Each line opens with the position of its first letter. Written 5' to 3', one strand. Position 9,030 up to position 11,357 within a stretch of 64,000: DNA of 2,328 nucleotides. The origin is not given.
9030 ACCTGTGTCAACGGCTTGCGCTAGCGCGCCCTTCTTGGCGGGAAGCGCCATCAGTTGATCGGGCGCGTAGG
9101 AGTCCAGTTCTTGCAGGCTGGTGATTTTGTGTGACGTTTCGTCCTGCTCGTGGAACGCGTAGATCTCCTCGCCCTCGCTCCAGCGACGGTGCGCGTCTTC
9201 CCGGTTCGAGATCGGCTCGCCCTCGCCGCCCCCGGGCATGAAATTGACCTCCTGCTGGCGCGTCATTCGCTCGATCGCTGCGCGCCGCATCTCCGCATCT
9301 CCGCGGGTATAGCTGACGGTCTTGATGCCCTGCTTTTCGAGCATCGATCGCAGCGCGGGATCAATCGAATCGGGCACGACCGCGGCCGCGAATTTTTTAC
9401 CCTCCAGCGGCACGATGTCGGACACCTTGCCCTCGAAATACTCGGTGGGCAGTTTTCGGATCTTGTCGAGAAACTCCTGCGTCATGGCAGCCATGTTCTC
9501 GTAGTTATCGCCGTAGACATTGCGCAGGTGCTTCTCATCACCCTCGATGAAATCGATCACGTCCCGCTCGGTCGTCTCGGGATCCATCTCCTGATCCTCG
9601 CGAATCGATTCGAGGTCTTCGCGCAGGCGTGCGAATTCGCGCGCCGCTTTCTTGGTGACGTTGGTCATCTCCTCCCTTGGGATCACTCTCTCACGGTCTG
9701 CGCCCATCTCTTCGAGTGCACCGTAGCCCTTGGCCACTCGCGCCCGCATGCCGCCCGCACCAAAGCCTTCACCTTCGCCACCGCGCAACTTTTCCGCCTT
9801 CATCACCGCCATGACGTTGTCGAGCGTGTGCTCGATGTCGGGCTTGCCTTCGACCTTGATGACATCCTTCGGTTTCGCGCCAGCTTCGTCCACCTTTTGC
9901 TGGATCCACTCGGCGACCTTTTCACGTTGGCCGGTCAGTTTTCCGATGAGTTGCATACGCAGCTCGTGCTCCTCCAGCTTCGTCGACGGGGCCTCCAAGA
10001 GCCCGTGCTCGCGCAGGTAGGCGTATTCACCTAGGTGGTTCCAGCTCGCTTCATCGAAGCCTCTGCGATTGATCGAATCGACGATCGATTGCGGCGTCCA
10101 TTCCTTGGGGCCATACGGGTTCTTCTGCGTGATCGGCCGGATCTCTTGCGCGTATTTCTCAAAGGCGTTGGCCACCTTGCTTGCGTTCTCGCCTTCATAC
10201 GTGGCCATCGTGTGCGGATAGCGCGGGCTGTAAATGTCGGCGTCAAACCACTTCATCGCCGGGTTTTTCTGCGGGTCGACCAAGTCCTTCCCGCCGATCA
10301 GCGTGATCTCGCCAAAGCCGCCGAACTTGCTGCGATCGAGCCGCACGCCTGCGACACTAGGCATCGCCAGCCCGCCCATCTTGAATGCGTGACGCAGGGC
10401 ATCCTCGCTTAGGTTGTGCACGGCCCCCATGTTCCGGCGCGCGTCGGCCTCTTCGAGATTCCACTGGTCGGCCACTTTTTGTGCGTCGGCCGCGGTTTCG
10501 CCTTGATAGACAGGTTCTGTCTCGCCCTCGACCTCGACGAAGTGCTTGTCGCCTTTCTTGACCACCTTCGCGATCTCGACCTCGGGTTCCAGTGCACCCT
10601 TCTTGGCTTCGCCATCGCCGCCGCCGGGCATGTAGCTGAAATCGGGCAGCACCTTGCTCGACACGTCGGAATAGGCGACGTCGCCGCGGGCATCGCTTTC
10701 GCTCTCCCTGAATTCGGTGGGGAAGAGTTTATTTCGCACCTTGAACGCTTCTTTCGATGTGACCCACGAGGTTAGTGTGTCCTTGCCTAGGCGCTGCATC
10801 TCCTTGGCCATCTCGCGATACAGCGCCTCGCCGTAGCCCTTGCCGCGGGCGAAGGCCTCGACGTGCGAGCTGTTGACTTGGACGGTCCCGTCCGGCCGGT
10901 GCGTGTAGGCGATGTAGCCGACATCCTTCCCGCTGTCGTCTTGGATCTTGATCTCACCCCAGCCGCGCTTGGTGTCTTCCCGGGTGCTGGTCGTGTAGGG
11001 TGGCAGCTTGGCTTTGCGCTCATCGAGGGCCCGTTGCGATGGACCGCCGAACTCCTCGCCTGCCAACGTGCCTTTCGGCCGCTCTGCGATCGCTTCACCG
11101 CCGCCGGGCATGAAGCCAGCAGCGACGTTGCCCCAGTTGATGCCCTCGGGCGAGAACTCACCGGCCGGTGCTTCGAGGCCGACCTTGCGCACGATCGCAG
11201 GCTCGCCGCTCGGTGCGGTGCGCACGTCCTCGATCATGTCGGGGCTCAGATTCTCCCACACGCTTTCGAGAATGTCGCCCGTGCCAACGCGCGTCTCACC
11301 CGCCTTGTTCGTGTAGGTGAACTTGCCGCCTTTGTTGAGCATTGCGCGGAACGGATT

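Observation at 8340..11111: Four copies of the motif (F/Y/L)-M-P-G-G-G-(E/D) delimit the modules of the giant protein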

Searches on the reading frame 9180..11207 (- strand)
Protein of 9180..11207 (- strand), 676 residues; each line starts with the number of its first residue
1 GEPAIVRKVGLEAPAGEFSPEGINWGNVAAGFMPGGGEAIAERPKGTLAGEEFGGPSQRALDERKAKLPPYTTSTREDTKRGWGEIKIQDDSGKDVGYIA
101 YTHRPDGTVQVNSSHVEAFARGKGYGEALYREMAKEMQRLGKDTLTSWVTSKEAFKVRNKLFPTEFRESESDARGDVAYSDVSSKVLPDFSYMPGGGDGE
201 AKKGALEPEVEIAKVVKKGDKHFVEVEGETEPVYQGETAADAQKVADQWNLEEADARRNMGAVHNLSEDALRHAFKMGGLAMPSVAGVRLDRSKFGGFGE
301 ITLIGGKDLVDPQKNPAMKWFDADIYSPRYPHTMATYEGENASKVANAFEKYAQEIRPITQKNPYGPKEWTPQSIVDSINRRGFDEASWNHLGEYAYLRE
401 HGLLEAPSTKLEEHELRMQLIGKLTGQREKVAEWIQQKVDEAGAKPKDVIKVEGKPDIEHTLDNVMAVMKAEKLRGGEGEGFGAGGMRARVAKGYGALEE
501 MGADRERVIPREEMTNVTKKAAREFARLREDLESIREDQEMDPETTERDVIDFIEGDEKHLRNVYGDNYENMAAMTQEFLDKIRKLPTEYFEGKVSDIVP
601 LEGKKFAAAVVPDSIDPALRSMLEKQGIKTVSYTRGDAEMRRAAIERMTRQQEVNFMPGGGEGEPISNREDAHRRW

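Call 82: predict_structure(alignment_id=A5)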
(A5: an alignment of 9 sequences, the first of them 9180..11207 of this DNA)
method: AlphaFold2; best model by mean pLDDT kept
length: 676 residues; sequences in the alignment: 9
mean_pLDDT: 70.9   pTM: 0.52
mean pLDDT of the five models: 70.9, 70.5, 62.5, 62.4, 62.1
residues with pLDDT >= 90: 73; 70-90: 380; 50-70: 102; < 50: 121
segments of 3 or more residues with pLDDT < 50: 1-55, 168-176, 188-209, 386-389, 478-481, 657-676
pLDDT, mean of each block of 10 residues (from residue 1): 29 28 26 24 26 46 81 88 92 92 81 85 86 84 73 74 63 49 60 24 32 85 82 87 81 62 85 89 83 59 84 86 76 75 81 70 52 65 52 81 71 69 75 81 82 82 89 58 70 83 80 82 87 78 66 83 88 91 86 87 82 92 91 83 79 52 32 34
secondary structure, 60 per line:
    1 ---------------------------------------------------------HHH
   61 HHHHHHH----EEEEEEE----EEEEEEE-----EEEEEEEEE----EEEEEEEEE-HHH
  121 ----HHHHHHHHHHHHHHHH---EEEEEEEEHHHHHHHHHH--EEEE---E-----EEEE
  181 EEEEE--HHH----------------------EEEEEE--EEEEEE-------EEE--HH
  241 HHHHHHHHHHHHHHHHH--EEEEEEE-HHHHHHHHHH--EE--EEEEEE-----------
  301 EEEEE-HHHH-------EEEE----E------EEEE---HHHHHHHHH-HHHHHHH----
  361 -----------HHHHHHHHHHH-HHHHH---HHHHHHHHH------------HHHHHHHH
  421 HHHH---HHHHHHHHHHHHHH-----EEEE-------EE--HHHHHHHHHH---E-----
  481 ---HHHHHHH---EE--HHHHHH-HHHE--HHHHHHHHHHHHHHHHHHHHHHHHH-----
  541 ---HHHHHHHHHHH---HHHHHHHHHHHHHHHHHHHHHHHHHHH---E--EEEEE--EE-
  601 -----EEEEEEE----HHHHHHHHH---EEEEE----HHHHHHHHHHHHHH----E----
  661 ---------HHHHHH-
elements in order (helices of 4 or more, strands of 3 or more residues): H58-67 E72-78 E83-89 E95-103 E108-116 H125-140 E144-151 H152-161 E164-167 E177-185 E213-218 E221-226 E234-236 H239-257 E260-266 H268-277 E284-289 E301-305 H307-310 E318-321 E333-336 H340-348 H350-356 H372-382 H384-388 H392-400 H413-424 H428-441 E447-450 H462-471 H484-490 H498-503 H511-535 H544-554 H558-584 E591-595 E606-612 H617-625 E629-633 H638-651 H670-675

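Call 85: fold_search(model_id=the predicted structure, library=pdb)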
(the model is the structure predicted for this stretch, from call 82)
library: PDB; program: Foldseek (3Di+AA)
matches with E <= 10: 1104; with E <= 0.001: 187
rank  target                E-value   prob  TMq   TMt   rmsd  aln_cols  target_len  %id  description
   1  5c82                  5.2e-06  1.00  0.14  0.51  10.7       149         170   11  Crystal structure of Nourseothricin acetyltransferase (released 2016-06-29)
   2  7ypu_A                1.2e-05  1.00  0.14  0.50  11.5       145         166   14  OrfE-CoA-glycylthricin complex (released 2023-05-31)
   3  7ypu_C                1.5e-05  1.00  0.14  0.51   4.8       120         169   18  OrfE-CoA-glycylthricin complex (released 2023-05-31)
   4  4jxq_A                1.8e-05  1.00  0.15  0.48  11.3       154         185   18  Crystal structure of a GNAT superfamily phosphinothricin acetyltransferase (Pat) from Sinorhizobium meliloti 1021 (released 2013-05-08)
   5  7ypu_B                1.9e-05  1.00  0.14  0.51   6.1       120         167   17  OrfE-CoA-glycylthricin complex (released 2023-05-31)
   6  7ypu_F                1.9e-05  1.00  0.14  0.52  11.3       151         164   14  OrfE-CoA-glycylthricin complex (released 2023-05-31)
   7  1vhs_A                2.1e-05  1.00  0.14  0.51   3.3       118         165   19  Crystal structure of a putative phosphinothricin N-acetyltransferase (released 2003-12-30)
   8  7ypv_A                2.2e-05  1.00  0.14  0.48   3.4       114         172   18  Crystal structure of OrE-ST-F (released 2023-05-31)
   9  2j8m_A                2.9e-05  1.00  0.14  0.51   4.9       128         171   20  Structure of P. aeruginosa acetyltransferase PA4866 (released 2007-02-06)
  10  7ypu_E                3.2e-05  1.00  0.14  0.49   3.2       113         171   18  OrfE-CoA-glycylthricin complex (released 2023-05-31)
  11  2j8n_A                3.4e-05  1.00  0.14  0.51   4.9       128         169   20  Structure of P. aeruginosa acetyltransferase PA4866 solved at room temperature (released 2007-02-06)
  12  5dwn_B                3.6e-05  1.00  0.14  0.46   8.7       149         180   19  Crystal structure of Phosphinothricin N-acetyltransferase from Brucella ovis in complex with AcetylCoA <structure_deta (released 2015-10-28)
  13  1qst                  3.8e-05  1.00  0.13  0.50   5.1       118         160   19  CRYSTAL STRUCTURE OF TETRAHYMENA GCN5 (released 1999-09-08)
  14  5dwn_A                3.8e-05  1.00  0.15  0.48   8.5       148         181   19  Crystal structure of Phosphinothricin N-acetyltransferase from Brucella ovis in complex with AcetylCoA <structure_deta (released 2015-10-28)
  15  5dwn_C                4.0e-05  1.00  0.15  0.50  10.8       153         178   20  Crystal structure of Phosphinothricin N-acetyltransferase from Brucella ovis in complex with AcetylCoA <structure_deta (released 2015-10-28)
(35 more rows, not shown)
